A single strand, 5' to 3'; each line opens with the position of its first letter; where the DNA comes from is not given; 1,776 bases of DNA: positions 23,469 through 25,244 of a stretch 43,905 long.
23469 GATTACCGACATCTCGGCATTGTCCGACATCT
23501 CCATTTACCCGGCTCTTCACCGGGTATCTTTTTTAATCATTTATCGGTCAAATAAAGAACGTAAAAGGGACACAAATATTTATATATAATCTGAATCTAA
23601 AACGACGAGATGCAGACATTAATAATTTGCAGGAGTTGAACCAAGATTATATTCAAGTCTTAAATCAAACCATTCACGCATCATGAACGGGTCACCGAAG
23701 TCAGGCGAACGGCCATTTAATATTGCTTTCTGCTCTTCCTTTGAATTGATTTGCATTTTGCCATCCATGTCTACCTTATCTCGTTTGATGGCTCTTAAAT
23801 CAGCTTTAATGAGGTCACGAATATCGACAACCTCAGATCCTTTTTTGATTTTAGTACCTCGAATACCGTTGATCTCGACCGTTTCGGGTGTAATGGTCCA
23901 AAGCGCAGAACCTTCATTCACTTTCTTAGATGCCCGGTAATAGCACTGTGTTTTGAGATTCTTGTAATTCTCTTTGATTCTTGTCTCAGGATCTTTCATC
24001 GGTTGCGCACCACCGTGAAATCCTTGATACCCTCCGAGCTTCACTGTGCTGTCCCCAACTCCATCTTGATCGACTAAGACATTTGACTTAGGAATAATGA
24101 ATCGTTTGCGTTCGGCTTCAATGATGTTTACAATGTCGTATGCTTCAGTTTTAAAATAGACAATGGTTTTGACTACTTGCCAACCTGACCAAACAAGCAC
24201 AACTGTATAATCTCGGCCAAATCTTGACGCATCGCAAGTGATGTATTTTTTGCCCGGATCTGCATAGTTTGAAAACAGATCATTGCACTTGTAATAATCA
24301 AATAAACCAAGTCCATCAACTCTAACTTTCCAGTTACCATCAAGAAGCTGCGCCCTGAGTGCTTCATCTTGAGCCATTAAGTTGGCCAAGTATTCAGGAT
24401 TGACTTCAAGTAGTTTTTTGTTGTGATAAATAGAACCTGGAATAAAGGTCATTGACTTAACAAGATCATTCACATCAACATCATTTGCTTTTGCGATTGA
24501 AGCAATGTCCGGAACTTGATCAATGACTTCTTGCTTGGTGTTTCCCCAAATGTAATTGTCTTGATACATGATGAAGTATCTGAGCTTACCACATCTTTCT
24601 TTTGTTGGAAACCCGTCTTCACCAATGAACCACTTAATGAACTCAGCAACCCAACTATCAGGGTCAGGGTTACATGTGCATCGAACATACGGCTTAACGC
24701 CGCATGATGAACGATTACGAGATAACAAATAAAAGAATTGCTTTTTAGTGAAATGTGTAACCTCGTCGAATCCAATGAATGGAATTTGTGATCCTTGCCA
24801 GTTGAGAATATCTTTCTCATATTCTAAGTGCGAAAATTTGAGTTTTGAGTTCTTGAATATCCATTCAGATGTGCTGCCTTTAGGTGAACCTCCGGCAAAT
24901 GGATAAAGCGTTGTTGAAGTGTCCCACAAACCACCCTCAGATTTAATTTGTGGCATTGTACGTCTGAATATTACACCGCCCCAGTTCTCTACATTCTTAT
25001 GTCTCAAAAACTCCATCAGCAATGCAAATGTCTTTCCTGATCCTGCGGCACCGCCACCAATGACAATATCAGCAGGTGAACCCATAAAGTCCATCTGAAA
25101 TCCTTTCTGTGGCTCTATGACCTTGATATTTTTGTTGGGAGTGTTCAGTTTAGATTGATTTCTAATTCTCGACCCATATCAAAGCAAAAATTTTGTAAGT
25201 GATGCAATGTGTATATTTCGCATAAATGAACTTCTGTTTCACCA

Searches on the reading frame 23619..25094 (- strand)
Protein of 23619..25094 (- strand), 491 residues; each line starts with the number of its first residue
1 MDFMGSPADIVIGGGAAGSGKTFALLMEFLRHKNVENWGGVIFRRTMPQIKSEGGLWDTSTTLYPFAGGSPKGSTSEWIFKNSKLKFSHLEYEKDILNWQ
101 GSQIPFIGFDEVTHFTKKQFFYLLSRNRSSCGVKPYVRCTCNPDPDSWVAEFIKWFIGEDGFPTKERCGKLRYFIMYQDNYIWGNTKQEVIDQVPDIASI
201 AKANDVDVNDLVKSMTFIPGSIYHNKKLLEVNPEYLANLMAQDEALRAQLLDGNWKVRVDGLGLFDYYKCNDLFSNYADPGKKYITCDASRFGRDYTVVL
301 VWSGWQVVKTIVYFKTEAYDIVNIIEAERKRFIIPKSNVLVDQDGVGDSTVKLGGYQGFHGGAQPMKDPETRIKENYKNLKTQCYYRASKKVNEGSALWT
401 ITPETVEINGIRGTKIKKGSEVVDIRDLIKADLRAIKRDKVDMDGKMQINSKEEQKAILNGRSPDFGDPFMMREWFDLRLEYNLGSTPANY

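Call 8: search_dna_similar(query=window:23619-25094:-, collection=phages, mode=protein, max_rows=30)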
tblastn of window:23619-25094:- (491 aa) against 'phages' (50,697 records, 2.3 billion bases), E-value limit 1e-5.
Records with a match: 1606; places in all: 1617; records where one place covers at least 80% of the query: 12.
Best place of each record, by identity: <60% 1606.
By first word of the organism name: Escherichia 382; Pseudomonas 310; Vibrio 149; Salmonella 140; Rheinheimera 115; Acinetobacter 50; Klebsiella 43; Arthrobacter 38; Erwinia 36; Campylobacter 24; and 61 more.
By host as written in the record: - 222; Rheinheimera sp. BAL341 115; Escherichia coli 115; Pseudomonas aeruginosa 101; Escherichia coli K-12 MG1655 51; Pseudomonas aeruginosa PAO1 49; Escherichia coli K-12 23; Arthrobacter sp. ATCC 21022 23; and 391 more.
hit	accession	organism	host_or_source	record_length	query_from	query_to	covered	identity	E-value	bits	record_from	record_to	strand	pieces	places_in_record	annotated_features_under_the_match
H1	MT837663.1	Bacteriophage sp.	human fecal samples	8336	2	479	97%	33.5%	7e-65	233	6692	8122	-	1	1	record has no annotation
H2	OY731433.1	Bacteroides phage LoVEphage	-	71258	2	479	97%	33.5%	8e-65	233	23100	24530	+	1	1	terminase large subunit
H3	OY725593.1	Bacteroides phage LoVEphage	-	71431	2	479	97%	33.5%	8e-65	233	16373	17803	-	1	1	terminase large subunit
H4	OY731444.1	Bacteroides phage LoVEphage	-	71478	2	479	97%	33.5%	8e-65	233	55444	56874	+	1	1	terminase large subunit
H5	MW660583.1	Bacteroides phage LoVEphage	Bacteroides sp.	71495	2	479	97%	33.5%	8e-65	233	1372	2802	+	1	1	large terminase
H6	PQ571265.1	Bacteroides phage BI-TP1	Bacteroides intestinalis BG4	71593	2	479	97%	33.5%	8e-65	233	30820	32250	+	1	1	terminase large subunit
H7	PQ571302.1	Phocaeicola phage PV4-TP1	Phocaeicola vulgatus BM8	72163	2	479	97%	33.5%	8e-65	233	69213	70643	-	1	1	terminase large subunit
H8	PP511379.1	Dulem virus 40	Eulemur fulvus collaris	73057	4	481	97%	31.6%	2e-54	202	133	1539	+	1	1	terminase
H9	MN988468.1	Rhizobium phage RHph_TM3_3_3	Rhizobium phaseoli T3_3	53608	3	270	55%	52.2%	1e-79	276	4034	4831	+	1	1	terminase large subunit protein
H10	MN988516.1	Rhizobium phage RHph_N28_2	Rhizobium etli N731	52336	3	271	55%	50.5%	2e-78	273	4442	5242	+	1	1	terminase large subunit protein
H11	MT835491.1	Bacteriophage sp.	human fecal samples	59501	3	273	55%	47.4%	3e-66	237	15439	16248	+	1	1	record has no annotation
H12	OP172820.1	Parabacteroides phage PF672P2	Parabacteroides faecis DA672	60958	4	479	97%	26.2%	1e-25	117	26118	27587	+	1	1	hypothetical protein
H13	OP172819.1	Parabacteroides phage PF672P1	Parabacteroides faecis DA672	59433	4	479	97%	26.0%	1e-25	117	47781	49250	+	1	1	hypothetical protein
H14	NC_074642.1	Methanoculleus virus L4768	Methanoculleus bourgensis E02.3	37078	3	258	52%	47.3%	9e-71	250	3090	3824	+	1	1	terminase large subunit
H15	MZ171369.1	Methanoculleus virus Blf4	Methanoculleus bourgensis E02.3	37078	3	258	52%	47.3%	9e-71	250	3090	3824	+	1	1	terminase large subunit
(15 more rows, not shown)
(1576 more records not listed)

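Call 13: find_related_loci(query=window:23619-25094:-, collection=viral_contigs, flank=4000)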
Query window:23619-25094:- (491 aa) in viral_contigs; peptide patterns used: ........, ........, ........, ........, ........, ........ (x = any residue, [..] = any of these).
72 stretches matched a pattern; 51 encode a relative of the query (tblastn E <= 1e-3); 51 distinct loci.
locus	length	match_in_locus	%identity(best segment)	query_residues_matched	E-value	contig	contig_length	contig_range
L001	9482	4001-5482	56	1-479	2e-170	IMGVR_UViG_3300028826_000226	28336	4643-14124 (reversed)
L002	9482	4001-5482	56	1-479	2e-170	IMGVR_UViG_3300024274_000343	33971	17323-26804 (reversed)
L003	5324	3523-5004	56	1-479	8e-170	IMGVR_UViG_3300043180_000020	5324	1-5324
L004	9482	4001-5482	56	1-479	6e-167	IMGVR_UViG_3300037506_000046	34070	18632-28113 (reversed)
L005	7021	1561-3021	55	1-479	3e-165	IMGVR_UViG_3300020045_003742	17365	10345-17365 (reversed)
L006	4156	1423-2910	55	2-486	5e-167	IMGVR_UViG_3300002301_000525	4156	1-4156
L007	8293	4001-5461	52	3-484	3e-160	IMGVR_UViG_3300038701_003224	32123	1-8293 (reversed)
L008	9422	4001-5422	55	4-479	6e-158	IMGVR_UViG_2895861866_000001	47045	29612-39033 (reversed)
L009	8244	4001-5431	52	1-478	7e-147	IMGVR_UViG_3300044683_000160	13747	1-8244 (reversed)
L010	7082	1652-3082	51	3-478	4e-146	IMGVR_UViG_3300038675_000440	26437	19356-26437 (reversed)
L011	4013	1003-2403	51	3-477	2e-148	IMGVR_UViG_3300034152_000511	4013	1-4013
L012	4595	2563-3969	51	1-479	6e-144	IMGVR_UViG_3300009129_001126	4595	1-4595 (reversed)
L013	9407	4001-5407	51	1-479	2e-141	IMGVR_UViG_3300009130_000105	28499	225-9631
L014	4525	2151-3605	49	1-486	1e-143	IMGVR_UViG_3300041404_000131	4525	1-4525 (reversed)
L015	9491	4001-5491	47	3-478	6e-139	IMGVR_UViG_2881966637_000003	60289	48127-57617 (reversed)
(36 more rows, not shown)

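Call 21: find_encoding_contigs(protein=window:23619-25094:-, flank=3000, max_places=10)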
Protein window:23619-25094:- (491 aa): 3 contigs read that carry it; 3 places shown.
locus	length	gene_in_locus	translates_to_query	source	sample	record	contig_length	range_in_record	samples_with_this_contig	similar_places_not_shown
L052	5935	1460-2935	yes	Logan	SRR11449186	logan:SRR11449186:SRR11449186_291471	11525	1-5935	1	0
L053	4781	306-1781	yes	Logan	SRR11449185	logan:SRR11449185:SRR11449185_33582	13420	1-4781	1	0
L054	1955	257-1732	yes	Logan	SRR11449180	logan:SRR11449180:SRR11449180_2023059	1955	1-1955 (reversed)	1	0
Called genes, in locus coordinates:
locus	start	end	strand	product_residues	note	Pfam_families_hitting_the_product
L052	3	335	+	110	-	?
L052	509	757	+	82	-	-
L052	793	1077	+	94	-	-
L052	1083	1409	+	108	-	-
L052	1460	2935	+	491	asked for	PF03237:Terminase_6N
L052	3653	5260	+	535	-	-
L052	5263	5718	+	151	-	-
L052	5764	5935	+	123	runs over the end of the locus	-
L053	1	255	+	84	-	?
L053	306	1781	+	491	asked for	PF03237:Terminase_6N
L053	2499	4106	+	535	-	-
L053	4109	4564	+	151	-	-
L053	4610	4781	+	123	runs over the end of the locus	-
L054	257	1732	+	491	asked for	PF03237:Terminase_6N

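Call 24: find_homologous_proteins(query=window:23619-25094:-, max_evalue=1e-50)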
Query window:23619-25094:- (491 aa): 4622 proteins with E <= 1e-50 among 8000 candidates; the best 120 are listed.
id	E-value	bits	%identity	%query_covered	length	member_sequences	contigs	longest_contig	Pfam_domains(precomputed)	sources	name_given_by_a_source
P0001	0.0e+0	1148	100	99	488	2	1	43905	PF03237.22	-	-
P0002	1.0e-272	923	80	98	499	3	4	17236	PF03237.22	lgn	-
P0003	2.5e-260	882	77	98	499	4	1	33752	PF03237.22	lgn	-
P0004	3.5e-241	819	71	99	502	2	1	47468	PF03237.22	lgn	-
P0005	3.7e-238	809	70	99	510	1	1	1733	PF03237.22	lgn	-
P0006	9.8e-231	785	69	99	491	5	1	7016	PF03237.22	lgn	-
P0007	1.5e-227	774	68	99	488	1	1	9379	PF03237.22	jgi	jgi:hypothetical protein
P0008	2.6e-203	694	63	100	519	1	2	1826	PF03237.22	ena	-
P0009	2.0e-200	685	60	99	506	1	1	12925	PF03237.22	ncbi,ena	-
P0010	1.1e-199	682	61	100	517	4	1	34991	PF03237.22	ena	-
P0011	3.6e-199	681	61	100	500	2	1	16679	PF03237.22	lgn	-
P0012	6.2e-197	673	61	97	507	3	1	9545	PF03237.22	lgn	-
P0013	5.5e-190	650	62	97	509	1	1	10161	PF03237.22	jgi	jgi:hypothetical protein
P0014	3.8e-187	641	59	97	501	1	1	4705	PF03237.22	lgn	-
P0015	5.1e-187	641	59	94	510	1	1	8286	PF03237.22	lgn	-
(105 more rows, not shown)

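Call 25: find_encoding_contigs(protein=P0002, flank=4000, max_places=4)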
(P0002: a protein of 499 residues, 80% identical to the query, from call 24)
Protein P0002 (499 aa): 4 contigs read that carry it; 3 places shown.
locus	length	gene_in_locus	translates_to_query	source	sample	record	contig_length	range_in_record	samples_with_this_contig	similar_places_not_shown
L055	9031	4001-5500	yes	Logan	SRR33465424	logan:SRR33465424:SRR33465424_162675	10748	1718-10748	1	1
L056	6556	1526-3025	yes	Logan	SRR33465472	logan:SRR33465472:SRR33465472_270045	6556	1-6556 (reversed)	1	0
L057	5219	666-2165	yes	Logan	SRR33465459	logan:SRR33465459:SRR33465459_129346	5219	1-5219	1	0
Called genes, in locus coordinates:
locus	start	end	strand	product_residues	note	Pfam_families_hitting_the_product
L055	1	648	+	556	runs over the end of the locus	-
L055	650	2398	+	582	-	-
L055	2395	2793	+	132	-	PF00436:SSB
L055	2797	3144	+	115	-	-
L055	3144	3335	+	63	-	-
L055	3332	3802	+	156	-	-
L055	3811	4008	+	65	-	-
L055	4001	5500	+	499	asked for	PF03237:Terminase_6N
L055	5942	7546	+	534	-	-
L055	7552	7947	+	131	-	-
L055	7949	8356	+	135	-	-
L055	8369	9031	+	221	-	?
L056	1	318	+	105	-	?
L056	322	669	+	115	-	-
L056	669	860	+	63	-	-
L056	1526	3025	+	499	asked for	PF03237:Terminase_6N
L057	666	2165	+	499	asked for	PF03237:Terminase_6N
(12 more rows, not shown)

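Call 26: find_encoding_contigs(protein=P0003, flank=4000, max_places=3)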
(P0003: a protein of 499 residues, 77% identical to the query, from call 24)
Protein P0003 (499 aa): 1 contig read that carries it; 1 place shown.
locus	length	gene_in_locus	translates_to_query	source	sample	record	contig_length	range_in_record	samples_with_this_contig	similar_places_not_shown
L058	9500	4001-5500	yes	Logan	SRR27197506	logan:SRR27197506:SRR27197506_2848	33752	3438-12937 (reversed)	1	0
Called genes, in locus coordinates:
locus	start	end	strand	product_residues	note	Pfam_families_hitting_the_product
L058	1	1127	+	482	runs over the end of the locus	-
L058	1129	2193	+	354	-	-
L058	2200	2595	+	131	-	PF00436:SSB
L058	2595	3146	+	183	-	-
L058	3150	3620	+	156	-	-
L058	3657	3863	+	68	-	-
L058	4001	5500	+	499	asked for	PF03237:Terminase_6N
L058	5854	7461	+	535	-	-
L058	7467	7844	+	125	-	-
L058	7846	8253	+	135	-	-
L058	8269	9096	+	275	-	-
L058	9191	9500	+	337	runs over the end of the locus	-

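Call 27: find_encoding_contigs(protein=P0004, flank=4000, max_places=3)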
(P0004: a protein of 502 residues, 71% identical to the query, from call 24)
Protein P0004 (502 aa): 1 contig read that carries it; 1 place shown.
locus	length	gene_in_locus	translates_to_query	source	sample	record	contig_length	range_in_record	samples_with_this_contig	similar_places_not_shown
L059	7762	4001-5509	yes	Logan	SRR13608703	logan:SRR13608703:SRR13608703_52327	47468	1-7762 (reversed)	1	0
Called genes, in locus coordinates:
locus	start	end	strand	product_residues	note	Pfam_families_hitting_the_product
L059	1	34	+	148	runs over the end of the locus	-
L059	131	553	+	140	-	-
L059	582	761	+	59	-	-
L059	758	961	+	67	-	-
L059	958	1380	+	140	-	-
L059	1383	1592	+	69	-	-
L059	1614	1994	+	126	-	PF08299:Bac_DnaA_C (weak)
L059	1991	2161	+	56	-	-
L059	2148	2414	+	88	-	-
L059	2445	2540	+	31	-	-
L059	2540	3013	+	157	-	PF16677:GP3_package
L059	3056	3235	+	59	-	-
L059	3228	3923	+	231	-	PF08346:AntA, PF03374:ANT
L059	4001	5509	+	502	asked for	PF03237:Terminase_6N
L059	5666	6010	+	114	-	-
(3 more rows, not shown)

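Call 32: find_encoding_contigs(protein=P0006, flank=3000, max_places=2)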
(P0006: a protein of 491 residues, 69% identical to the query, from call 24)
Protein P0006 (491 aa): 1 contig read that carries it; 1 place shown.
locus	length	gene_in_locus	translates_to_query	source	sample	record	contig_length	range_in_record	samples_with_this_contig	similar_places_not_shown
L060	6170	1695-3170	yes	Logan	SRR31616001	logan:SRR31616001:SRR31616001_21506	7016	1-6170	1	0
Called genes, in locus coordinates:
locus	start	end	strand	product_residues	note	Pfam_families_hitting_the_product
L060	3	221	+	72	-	?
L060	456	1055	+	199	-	-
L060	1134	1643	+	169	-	-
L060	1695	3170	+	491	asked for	PF03237:Terminase_6N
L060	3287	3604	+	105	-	-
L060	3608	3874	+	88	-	-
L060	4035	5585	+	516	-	-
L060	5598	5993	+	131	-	-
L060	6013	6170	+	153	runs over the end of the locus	-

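Call 33: find_encoding_contigs(protein=P0007, flank=3000, max_places=2)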
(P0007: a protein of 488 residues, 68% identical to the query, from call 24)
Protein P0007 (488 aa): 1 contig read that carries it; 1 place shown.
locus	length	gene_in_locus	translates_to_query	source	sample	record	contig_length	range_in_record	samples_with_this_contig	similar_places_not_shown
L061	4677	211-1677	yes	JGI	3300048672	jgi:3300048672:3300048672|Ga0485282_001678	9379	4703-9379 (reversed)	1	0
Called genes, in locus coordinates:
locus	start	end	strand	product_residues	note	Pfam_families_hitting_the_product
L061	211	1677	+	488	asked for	PF03237:Terminase_6N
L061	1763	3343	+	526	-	-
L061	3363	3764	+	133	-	-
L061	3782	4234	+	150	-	-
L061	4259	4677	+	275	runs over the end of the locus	-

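Call 34: find_encoding_contigs(protein=P0010, flank=3000, max_places=2)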
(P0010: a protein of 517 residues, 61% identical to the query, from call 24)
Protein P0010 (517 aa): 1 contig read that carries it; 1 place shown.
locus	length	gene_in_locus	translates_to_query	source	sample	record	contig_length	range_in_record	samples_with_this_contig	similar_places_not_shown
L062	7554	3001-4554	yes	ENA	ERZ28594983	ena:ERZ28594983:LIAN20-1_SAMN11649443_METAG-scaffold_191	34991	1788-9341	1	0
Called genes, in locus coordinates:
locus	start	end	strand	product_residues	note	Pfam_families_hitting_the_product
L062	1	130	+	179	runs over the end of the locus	-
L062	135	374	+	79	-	-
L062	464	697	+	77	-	-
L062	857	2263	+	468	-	PF01555:N6_N4_Mtase (faint), PF03602:Cons_hypoth95 (faint)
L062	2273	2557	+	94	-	-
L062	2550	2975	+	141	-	-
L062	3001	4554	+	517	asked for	PF03237:Terminase_6N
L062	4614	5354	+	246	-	-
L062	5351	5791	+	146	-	-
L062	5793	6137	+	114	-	-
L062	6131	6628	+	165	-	-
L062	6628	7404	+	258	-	-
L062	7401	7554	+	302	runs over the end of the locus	-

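Call 35: search_protein_families(library=pfam, proteins=[L060:3287-3604:+, L060:3608-3874:+], max_evalue=1)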
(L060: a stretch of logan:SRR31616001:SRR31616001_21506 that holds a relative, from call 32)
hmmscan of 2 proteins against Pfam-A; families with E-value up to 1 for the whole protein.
L060:3287-3604:+ (105 aa): 1 family
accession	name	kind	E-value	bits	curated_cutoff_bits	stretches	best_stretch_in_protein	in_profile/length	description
PF01591.24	6PF2K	-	0.056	13.2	27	1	43-80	154-193/223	6-phosphofructo-2-kinase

L060:3608-3874:+ (88 aa): 7 families
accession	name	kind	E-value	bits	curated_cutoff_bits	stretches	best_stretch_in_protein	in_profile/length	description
PF12844.13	HTH_19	-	0.001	19.4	30.2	1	21-62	6-47/64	Helix-turn-helix domain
PF01381.28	HTH_3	-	0.0025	18.3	23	1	21-68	3-50/55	Helix-turn-helix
PF13443.12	HTH_26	-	0.0058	17.3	22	1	23-68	6-52/63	Cro/C1-type HTH DNA-binding domain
PF13413.12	HTH_25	-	0.024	14.9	24.6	1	18-50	1-33/62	Helix-turn-helix domain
PF13744.12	HTH_37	-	0.041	14.1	27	1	11-68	15-73/80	Helix-turn-helix domain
PF13560.12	HTH_31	-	0.1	13.4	27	1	16-65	3-53/64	Helix-turn-helix domain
PF13224.11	DUF4032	-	0.14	12.5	23.8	1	23-46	53-77/163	Domain of unknown function (DUF4032)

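Call 36: search_protein_families(library=phrogs, proteins=[L060:3287-3604:+, L060:3608-3874:+], max_evalue=1)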
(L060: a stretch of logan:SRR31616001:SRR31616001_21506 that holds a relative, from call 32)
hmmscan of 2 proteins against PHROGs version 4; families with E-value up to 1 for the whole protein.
L060:3287-3604:+ (105 aa): 3 families
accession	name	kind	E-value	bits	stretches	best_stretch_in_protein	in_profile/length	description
phrog_4349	-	lysis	0.21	12.6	1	10-89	19-97/142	Rz-like spanin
phrog_1105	-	DNA, RNA and nucleotide metabolism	0.23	12.9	1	41-72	43-78/79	DNA polymerase III theta subunit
phrog_35257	-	unknown function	0.39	12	1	40-62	27-49/70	-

L060:3608-3874:+ (88 aa): 7 families
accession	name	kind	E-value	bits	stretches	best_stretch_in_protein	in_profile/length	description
phrog_8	-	transcription regulation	0.0097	16.4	1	17-57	79-199/346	transcriptional regulator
phrog_36063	-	unknown function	0.015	16.6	1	16-75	35-93/120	-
phrog_147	-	transcription regulation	0.022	16.1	1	14-60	4-51/100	transcriptional regulator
phrog_1373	-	transcription regulation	0.038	15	1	9-68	61-117/166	transcriptional regulator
phrog_2339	-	DNA, RNA and nucleotide metabolism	0.091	13.8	1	11-73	22-85/98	HTH DNA binding protein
phrog_8522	-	DNA, RNA and nucleotide metabolism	0.11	14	1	27-77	20-70/71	HTH DNA binding protein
phrog_17822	-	unknown function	0.14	12.4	1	10-62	3-54/267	-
